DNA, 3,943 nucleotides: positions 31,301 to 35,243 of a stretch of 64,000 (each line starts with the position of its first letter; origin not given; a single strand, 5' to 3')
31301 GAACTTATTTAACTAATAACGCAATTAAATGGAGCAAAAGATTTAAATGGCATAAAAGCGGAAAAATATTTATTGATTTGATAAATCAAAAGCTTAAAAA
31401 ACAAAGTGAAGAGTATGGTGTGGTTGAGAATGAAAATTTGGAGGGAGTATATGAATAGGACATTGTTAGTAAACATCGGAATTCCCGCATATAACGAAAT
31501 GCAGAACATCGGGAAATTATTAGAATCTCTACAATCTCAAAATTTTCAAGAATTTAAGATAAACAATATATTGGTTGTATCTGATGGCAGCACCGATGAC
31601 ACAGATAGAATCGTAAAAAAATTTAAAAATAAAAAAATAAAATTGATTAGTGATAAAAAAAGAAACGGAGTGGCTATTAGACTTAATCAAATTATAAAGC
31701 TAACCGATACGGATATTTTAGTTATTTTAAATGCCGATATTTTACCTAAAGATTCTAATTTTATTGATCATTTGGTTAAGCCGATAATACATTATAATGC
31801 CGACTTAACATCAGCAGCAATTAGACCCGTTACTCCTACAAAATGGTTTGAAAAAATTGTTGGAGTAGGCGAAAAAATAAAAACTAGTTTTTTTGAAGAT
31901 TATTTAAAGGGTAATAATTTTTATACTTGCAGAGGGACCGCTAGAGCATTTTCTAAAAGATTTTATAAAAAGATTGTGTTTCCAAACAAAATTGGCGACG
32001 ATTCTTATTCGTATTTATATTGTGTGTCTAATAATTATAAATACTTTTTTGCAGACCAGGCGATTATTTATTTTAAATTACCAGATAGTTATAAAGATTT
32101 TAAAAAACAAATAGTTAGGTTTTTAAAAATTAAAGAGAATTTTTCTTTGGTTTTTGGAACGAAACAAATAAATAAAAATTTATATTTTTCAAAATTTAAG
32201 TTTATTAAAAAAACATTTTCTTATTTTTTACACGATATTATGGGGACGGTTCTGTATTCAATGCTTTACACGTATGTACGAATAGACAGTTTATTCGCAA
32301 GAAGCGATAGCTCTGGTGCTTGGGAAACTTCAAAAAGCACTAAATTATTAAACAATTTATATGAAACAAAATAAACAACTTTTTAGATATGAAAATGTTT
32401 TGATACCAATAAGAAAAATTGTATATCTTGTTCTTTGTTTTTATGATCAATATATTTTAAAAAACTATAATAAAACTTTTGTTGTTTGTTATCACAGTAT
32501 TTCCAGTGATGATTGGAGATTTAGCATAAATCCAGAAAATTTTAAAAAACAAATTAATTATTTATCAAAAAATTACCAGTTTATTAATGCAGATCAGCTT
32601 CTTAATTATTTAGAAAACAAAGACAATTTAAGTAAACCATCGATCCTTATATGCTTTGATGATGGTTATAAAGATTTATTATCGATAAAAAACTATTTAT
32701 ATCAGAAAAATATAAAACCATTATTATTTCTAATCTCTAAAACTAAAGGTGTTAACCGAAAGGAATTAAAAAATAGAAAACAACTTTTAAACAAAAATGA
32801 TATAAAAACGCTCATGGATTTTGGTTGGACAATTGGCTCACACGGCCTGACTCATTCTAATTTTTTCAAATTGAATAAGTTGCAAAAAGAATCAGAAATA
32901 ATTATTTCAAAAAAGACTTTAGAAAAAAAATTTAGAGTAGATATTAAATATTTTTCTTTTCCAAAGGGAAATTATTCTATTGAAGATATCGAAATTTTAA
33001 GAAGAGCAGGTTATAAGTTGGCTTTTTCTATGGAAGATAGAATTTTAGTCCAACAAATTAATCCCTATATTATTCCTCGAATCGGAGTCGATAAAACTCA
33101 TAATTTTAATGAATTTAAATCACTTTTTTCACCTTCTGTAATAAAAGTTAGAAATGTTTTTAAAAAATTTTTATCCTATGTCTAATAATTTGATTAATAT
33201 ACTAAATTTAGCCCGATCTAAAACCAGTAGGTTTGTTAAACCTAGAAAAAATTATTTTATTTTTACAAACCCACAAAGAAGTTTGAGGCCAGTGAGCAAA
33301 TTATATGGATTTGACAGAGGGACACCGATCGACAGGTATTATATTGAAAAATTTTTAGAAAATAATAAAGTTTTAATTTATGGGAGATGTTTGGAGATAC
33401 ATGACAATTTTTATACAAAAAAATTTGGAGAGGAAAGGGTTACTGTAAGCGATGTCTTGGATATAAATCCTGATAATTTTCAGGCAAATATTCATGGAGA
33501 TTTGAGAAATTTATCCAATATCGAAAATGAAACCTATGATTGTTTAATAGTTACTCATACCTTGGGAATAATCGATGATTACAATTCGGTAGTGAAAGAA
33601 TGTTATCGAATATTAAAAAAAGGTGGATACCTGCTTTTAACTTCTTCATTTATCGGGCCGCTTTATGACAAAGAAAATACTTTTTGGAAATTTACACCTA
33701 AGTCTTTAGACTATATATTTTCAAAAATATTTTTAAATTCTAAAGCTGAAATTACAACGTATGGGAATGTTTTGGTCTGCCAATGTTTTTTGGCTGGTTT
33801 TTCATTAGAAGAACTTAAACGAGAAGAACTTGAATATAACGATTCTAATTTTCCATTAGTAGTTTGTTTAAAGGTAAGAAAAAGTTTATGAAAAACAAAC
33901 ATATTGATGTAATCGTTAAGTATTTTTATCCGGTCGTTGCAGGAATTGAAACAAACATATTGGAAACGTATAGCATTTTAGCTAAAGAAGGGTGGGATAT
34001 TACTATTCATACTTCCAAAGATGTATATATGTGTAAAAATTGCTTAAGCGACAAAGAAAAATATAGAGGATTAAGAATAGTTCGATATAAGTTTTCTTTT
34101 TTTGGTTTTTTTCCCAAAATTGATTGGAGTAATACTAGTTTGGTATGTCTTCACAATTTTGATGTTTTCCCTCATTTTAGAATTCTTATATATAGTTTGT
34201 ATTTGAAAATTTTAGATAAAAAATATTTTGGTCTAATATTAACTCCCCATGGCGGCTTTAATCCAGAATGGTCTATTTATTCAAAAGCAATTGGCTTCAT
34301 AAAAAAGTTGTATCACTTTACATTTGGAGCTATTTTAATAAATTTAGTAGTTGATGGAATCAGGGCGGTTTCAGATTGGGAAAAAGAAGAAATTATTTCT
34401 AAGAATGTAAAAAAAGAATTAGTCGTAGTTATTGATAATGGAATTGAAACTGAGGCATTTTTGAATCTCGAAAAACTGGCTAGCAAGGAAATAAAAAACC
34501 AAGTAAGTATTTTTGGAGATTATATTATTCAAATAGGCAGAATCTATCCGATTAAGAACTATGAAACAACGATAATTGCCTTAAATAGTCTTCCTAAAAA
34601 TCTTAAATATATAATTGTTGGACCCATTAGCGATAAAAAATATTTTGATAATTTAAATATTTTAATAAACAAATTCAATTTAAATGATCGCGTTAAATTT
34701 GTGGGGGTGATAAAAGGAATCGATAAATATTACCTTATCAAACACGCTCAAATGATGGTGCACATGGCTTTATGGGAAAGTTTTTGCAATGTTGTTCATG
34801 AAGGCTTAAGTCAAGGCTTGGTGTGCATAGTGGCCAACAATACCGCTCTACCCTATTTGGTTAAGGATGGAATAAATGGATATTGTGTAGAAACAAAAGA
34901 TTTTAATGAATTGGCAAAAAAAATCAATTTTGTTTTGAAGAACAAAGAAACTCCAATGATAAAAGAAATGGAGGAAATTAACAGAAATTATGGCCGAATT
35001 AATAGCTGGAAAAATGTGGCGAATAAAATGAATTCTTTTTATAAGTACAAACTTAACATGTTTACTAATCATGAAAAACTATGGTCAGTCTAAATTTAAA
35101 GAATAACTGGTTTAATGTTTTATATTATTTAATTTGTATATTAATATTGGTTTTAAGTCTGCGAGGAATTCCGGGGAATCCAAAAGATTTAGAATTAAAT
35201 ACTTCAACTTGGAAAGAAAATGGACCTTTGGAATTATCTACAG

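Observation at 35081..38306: Tandem pair of GT-C-fold membrane glycosyltransferases next to Ser/Thr/Pro-rich secreted proteins: possible protein O-glycosylation module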

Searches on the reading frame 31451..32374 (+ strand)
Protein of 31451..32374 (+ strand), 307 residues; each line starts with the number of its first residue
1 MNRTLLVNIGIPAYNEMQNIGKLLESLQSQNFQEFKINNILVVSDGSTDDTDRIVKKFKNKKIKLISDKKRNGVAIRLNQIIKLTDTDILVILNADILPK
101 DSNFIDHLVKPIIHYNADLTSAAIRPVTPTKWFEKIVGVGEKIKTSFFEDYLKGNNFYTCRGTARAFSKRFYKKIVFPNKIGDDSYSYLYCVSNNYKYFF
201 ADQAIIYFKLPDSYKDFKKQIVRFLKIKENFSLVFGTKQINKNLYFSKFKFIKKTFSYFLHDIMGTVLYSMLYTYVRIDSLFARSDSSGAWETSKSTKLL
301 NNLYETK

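Call 3: search_protein_families(library=pfam, proteins=[window:31451-32374:+], max_evalue=0.1)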
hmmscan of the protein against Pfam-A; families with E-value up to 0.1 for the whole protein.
window:31451-32374:+ (307 aa): 5 families
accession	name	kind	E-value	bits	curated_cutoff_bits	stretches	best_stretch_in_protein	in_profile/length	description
PF00535.33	Glycos_transf_2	-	5.2e-23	82.2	23.3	1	9-175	2-167/168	Glycosyl transferase family 2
PF13641.12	Glyco_tranf_2_3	-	9e-06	26.3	27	1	11-112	7-111/230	Glycosyltransferase like family 2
PF13632.12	Glyco_trans_2_3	-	0.0021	18.3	27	1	179-275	94-184/198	Glycosyl transferase family group 2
PF13704.12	Glyco_tranf_2_4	-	0.01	16.7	27.5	1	33-96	15-81/98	Glycosyl transferase family 2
PF14793.11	DUF4478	-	0.027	14.9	25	1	19-80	16-76/109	Pyrimidine/purine nucleotide 5'-monophosphate nucleosidases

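Call 4: search_protein_families(library=ncbifam, proteins=[window:31451-32374:+], max_evalue=0.1)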
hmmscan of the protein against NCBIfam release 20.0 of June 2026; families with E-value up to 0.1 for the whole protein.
window:31451-32374:+ (307 aa): 21 families
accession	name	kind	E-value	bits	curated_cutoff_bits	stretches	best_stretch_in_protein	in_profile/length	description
TIGR03937.1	PgaC_IcaA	equivalog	1.1e-13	51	422.3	1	6-114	46-152/407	poly-beta-1,6-N-acetyl-D-glucosamine synthase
NF041875.1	EPS_EpsD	equivalog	1.3e-10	41.2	370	1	8-107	2-100/325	exopolysaccharide biosynthesis glycosyltransferase EpsD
TIGR04283.1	glyco_like_mftF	equivalog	2.5e-10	40.3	182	1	9-110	3-95/221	TIGR04283 family arsenosugar biosynthesis glycosyltransferase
NF010496.0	PRK13915.1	equivalog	2.3e-09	36.8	262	1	6-115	32-145/307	glucosyl-3-phosphoglycerate synthase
TIGR04182.1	glyco_TIGR04182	equivalog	3.2e-09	36.6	325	1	7-175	2-159/293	S-layer glycoprotein N-glycosyltransferase AglJ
NF007482.0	PRK10073.1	equivalog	9.8e-09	34.6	423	1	1-96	2-95/334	glycosyltransferase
NF047683.1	TeichurnBiosyTuaG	equivalog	1.1e-08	35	400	1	5-98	6-98/252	teichuronic acid biosynthesis protein TuaG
NF038302.1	EPS_HpsE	equivalog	1.9e-08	33.6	300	1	8-101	4-101/307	hormogonium polysaccharide biosynthesis glycosyltransferase HpsE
TIGR03965.1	mycofact_glyco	equivalog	3e-08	33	280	1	7-127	76-194/467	mycofactocin biosynthesis glycosyltransferase MftF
NF045692.1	OglycostaseCruG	equivalog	2.2e-06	26.9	600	1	7-123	43-163/386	2'-O-glycosyltransferase CruG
NF041394.1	GtaseAglG_Halo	equivalog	4.9e-05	22.8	440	1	18-111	13-106/304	glucosyl-dolichyl phosphate glucuronosyltransferase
NF053739.1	GlytfEpsEBac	equivalog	7.2e-05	21.9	450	1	11-90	7-86/265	glycosyltransferase EpsE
TIGR03469.1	HpnB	hypoth_equivalog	0.00015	21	379.25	1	8-132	47-180/386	hopene-associated glycosyltransferase HpnB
NF050050.1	ProtGlycPglI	equivalog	0.00052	19.5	500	1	8-73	5-70/306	GalNAc(5)-diNAcBac-PP-undecaprenol beta-1,3-glucosyltransferase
NF007986.1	PRK10714.1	equivalog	0.00069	18.7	529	1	7-97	8-101/316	undecaprenyl-phosphate 4-deoxy-4-formamido-L-arabinose transferase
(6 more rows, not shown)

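Call 58: search_solved_structures(query=window:31451-32374:+, max_evalue=0.1)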
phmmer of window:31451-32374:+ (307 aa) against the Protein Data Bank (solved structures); distinct sequences matched with E-value up to 0.1: 22.
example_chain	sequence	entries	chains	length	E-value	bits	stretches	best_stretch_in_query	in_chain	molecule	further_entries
6p61_A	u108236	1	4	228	3.6e-08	36.3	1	5-120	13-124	Glycosyltransferase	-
2z87_A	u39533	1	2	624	3.3e-07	33.2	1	2-85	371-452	Chondroitin synthase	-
2z86_A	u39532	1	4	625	3.3e-07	33.2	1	2-85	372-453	Chondroitin synthase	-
6yv7_B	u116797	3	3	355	6.6e-06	28.9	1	7-130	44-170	Glycosyl transferase, family 2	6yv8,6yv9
6yv7_A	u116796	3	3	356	6.7e-06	28.9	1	7-130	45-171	Glycosyl transferase, family 2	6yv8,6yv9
5tze_C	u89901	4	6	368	1.6e-05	27.7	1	9-96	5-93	Glycosyl transferase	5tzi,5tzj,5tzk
5tz8_A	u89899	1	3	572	2.4e-05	27.1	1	9-96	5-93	Glycosyl transferase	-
5hea_A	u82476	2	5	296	0.00026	23.7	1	5-120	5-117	Putative glycosyltransferase (GalT1)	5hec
7pdo_A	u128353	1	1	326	0.00031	23.5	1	7-114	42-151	Glucosyl-3-phosphoglycerate synthase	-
7p5l_A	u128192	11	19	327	0.00031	23.4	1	7-114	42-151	Glucosyl-3-phosphoglycerate synthase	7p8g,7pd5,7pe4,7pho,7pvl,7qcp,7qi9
9omj_A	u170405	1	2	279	0.00097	21.8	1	7-100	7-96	Glycosyltransferase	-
9omh_A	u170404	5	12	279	0.0011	21.7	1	7-100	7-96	Glycosyltransferase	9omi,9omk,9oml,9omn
9omm_A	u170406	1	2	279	0.0011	21.7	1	7-100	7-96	Glycosyltransferase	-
5mlz_A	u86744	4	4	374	0.0012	21.5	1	5-111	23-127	Dolichol monophosphate mannose synthase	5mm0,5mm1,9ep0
5ekp_C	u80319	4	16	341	0.0065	19.1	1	2-99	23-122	Uncharacterized glycosyltransferase sll0501 | Glycosyltransferase sll0501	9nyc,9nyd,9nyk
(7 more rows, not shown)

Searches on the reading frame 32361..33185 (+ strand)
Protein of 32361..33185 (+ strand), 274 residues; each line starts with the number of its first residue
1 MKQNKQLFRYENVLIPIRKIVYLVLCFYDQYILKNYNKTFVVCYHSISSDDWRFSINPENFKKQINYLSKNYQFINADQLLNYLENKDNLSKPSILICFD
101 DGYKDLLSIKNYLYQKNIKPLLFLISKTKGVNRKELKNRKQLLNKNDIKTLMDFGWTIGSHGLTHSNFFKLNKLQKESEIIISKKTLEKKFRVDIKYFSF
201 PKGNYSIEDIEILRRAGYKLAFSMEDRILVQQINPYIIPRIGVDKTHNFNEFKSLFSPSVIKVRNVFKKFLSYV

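Call 3: search_protein_families(library=pfam, proteins=[window:32361-33185:+], max_evalue=0.1)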
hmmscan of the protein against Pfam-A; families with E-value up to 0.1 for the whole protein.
window:32361-33185:+ (274 aa): 3 families
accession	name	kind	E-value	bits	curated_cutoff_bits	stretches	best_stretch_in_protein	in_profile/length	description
PF01522.26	Polysacc_deac_1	-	2e-16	60.5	23.1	1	88-220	2-123/124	Polysaccharide deacetylase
PF10096.14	DUF2334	-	5.7e-09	36.3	26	1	103-219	15-141/203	Uncharacterized protein conserved in bacteria (DUF2334)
PF11193.13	DUF2812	-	0.052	14.2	27.8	0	185-258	31-104/110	Protein of unknown function (DUF2812)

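Call 4: search_protein_families(library=ncbifam, proteins=[window:32361-33185:+], max_evalue=0.1)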
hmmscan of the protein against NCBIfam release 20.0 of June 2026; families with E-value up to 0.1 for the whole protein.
window:32361-33185:+ (274 aa): 11 families
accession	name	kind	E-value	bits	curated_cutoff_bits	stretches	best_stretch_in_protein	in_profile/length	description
TIGR03938.2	deacetyl_PgaB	equivalog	1.2e-15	56.9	321.9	2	37-104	1-75/621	poly-beta-1,6-N-acetyl-D-glucosamine N-deacetylase PgaB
TIGR03933.1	PIA_icaB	equivalog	1.6e-13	50.7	248.35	1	35-245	15-231/245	intercellular adhesin biosynthesis polysaccharide N-deacetylase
TIGR02764.1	spore_ybaN_pdaB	equivalog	2.6e-10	40.4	237.4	1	92-220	5-123/191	polysaccharide deacetylase family sporulation protein PdaB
NF011177.0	PRK14582.1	equivalog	3.4e-10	38.8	923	2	37-105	47-119/671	poly-beta-1,6-N-acetyl-D-glucosamine N-deacetylase PgaB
NF011176.0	PRK14581.1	equivalog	5.7e-08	31.4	1091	1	37-106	47-120/673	poly-beta-1,6-N-acetyl-D-glucosamine N-deacetylase PgaB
TIGR02884.1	spore_pdaA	equivalog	1.9e-07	31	298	1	78-222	25-157/224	delta-lactam-biosynthetic de-N-acetylase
TIGR02873.1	spore_ylxY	hypoth_equivalog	0.0014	17.9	391.5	1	148-215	130-197/268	probable sporulation protein, polysaccharide deacetylase family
NF045821.1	PgAcgDacpgdA1_Bac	equivalog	0.0016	17.4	400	1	94-207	89-192/282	peptidoglycan-N-acetylglucosamine deacetylase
TIGR04243.1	nodulat_NodB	equivalog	0.036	13.6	240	1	149-219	48-119/197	chitooligosaccharide deacetylase NodB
TIGR03006.1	pepcterm_polyde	equivalog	0.046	12.8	276.2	1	148-220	66-141/272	XrtA system polysaccharide deacetylase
NF011837.0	PRK15309.1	equivalog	0.048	13.6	384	0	113-168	82-136/191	fimbrial protein TcfB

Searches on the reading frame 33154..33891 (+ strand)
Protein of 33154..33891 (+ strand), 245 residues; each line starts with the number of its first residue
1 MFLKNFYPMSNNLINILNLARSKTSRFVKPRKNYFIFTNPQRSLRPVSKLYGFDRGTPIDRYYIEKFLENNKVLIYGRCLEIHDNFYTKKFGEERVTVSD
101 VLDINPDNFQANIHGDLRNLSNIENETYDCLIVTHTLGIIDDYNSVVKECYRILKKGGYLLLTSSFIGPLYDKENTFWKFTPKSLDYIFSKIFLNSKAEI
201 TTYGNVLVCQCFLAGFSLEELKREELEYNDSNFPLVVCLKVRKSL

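Call 3: search_protein_families(library=pfam, proteins=[window:33154-33891:+], max_evalue=0.1)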
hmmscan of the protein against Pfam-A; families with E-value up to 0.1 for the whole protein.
window:33154-33891:+ (245 aa): 7 families
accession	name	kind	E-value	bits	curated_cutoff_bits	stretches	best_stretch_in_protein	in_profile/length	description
PF08241.18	Methyltransf_11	-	5.7e-09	36.9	21.2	1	113-161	47-94/95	Methyltransferase domain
PF01209.24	Ubie_methyltran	-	3.1e-05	23.9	20.1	1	114-179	104-170/233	ubiE/COQ5 methyltransferase family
PF13489.12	Methyltransf_23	-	6.5e-05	23.1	27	1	116-165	77-119/164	Methyltransferase domain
PF13649.12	Methyltransf_25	-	8.8e-05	23.6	27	1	113-158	51-97/97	Methyltransferase domain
PF08242.18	Methyltransf_12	-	0.0009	20.4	30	1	110-160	48-98/98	Methyltransferase domain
PF05148.21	Methyltransf_8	-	0.017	15.5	27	1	112-162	108-156/219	Hypothetical methyltransferase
PF13847.12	Methyltransf_31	-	0.026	14.6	27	1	115-165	61-112/145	Methyltransferase domain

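Call 4: search_protein_families(library=ncbifam, proteins=[window:33154-33891:+], max_evalue=0.1)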
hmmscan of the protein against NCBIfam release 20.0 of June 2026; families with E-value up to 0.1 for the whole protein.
window:33154-33891:+ (245 aa): 12 families
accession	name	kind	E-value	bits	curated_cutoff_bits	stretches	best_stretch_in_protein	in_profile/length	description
NF001243.0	PRK00216.1-4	equivalog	4e-05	23.1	235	1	112-199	102-187/237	demethylmenaquinone methyltransferase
TIGR02072.1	BioC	equivalog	0.00038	20.3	184.95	1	112-187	83-157/244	malonyl-ACP O-methyltransferase BioC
NF045667.1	MTase_DVU1556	equivalog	0.00052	19.5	155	1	122-163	79-120/213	DVU_1556 family methyltransferase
NF041536.1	ArsM_DUF2284_UU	exception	0.00071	18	575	1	118-167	137-185/459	arsenite methyltransferase/DUF2284 domain selenoprotein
TIGR02752.1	MenG_heptapren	equivalog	0.00083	18.9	419.85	1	112-195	100-181/231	demethylmenaquinone methyltransferase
TIGR01934.1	MenG_MenH_UbiE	subfamily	0.0013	18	158.35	1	113-162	93-141/223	ubiquinone/menaquinone biosynthesis methyltransferase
NF041537.1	ArsM_AhpD_UU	exception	0.0074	15.1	510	1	122-165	140-183/345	arsenite methyltransferase/AhpD domain selenoprotein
NF001244.0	PRK00216.1-5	equivalog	0.0079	15.5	216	1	113-161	105-152/236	bifunctional demethylmenaquinone methyltransferase/2-methoxy-6-polyprenyl-1,4-benzoquinol methylase UbiE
TIGR01983.1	UbiG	equivalog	0.031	13.6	102.95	1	116-163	105-152/228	bifunctional 2-polyprenyl-6-hydroxyphenol methylase/3-demethylubiquinol 3-O-methyltransferase UbiG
NF001240.0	PRK00216.1-1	equivalog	0.033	13.2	378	1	123-163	129-169/251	bifunctional demethylmenaquinone methyltransferase/2-methoxy-6-polyprenyl-1,4-benzoquinol methylase UbiE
NF047649.1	MTase_UXPK_star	exception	0.047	12.7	460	1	124-164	143-183/283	methyltransferase/UXPK-star double selenoprotein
NF008823.0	PRK11873.1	subfamily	0.078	12.4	263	0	114-161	134-180/272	arsenite methyltransferase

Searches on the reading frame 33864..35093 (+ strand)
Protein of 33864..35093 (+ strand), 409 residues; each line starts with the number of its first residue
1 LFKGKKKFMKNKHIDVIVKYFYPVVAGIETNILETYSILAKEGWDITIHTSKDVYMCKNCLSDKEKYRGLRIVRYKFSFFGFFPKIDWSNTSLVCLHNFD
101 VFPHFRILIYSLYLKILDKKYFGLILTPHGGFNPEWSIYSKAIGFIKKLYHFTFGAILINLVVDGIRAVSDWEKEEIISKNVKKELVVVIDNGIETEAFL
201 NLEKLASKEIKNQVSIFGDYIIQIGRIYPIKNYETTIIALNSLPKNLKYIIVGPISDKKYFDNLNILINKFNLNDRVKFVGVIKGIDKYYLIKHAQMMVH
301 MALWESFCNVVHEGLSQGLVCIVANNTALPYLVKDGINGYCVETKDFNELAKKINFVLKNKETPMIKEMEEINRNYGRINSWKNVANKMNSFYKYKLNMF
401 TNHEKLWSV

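Call 3: search_protein_families(library=pfam, proteins=[window:33864-35093:+], max_evalue=0.1)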
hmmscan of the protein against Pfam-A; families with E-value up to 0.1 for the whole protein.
window:33864-35093:+ (409 aa): 4 families
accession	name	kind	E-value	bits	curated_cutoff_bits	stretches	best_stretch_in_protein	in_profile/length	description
PF00534.26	Glycos_transf_1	-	3.5e-26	92.2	26.4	1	219-364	16-162/172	Glycosyl transferases group 1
PF13692.12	Glyco_trans_1_4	-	3.4e-17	63.4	27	1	220-360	3-142/142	Glycosyl transferases group 1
PF13439.12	Glyco_transf_4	-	1.1e-08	35.7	28.5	1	27-197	3-169/170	Glycosyltransferase Family 4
PF13579.12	Glyco_trans_4_4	-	0.032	15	29.7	0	119-193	92-158/158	Glycosyl transferase 4-like domain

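Call 4: search_protein_families(library=ncbifam, proteins=[window:33864-35093:+], max_evalue=0.1)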
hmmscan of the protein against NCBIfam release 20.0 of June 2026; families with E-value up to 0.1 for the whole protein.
window:33864-35093:+ (409 aa): 24 families
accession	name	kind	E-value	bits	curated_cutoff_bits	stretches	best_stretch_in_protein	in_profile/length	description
NF041010.1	glycosy_Agl16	equivalog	1e-50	172.6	575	1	16-394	5-349/352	glycosylation protein Agl16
NF046085.1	XrtY_assoc_Gly1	equivalog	1.1e-19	70.6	400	1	123-364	125-353/387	XrtY-associated glycosyltransferase XYAG1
TIGR03999.1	thiol_BshA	equivalog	1e-16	60.8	273.7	1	164-380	146-358/375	N-acetyl-alpha-D-glucosaminyl L-malate synthase BshA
TIGR02149.1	glgA_Coryne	subfamily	3.9e-14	52.6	302.4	1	164-394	146-388/391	glycogen synthase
NF038295.1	EPS_HpsP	equivalog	7.1e-13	48.3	550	1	110-394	106-385/388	hormogonium polysaccharide biosynthesis glycosyltransferase HpsP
NF050063.1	ProtGlycPglJ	equivalog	9.2e-13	48.1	500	1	164-363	146-335/363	N-acetylgalactosamine-N,N'-diacetylbacillosaminyl-diphospho-undecaprenol 4-alpha-N-acetylgalactosaminyltransferase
NF041876.1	EPS_EpsE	equivalog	2.4e-12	46.8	400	1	184-363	185-364/389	exopolysaccharide biosynthesis GT4 family glycosyltransferase EpsE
TIGR03088.1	stp2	hypoth_equivalog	9.2e-12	44.7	409.05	1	170-391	148-368/374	TIGR03088 family PEP-CTERM/XrtA system glycosyltransferase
TIGR03449.1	mycothiol_MshA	equivalog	9.4e-12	44.5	462.5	1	173-395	175-402/406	D-inositol-3-phosphate glycosyltransferase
NF047880.1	glyco_SdgA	exception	2.1e-11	43.1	800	1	215-363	312-459/488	serine-aspartate repeat adhesin O-glycosyltransferase SdgA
TIGR04157.1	glyco_rSAM_CFB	subfamily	9.8e-11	41.3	400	1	181-366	189-372/406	TIGR04157 family glycosyltransferase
NF038011.1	PelF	equivalog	2e-10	40.4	100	1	144-328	237-417/489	GT4 family glycosyltransferase PelF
NF053787.1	GlcN_PG_synth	equivalog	6.5e-09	35.1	480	1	187-394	166-357/361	N-acetylglucosaminyl phosphatidylglycerol synthase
TIGR04063.1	stp3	hypoth_equivalog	8e-09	34.9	442.05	1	163-394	158-393/397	TIGR04063 family PEP-CTERM/XrtA system glycosyltransferase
TIGR04047.1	MSMEG_0565_glyc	hypoth_equivalog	3.7e-08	32.8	259.85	1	187-394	161-372/373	MSMEG_0565 family glycosyltransferase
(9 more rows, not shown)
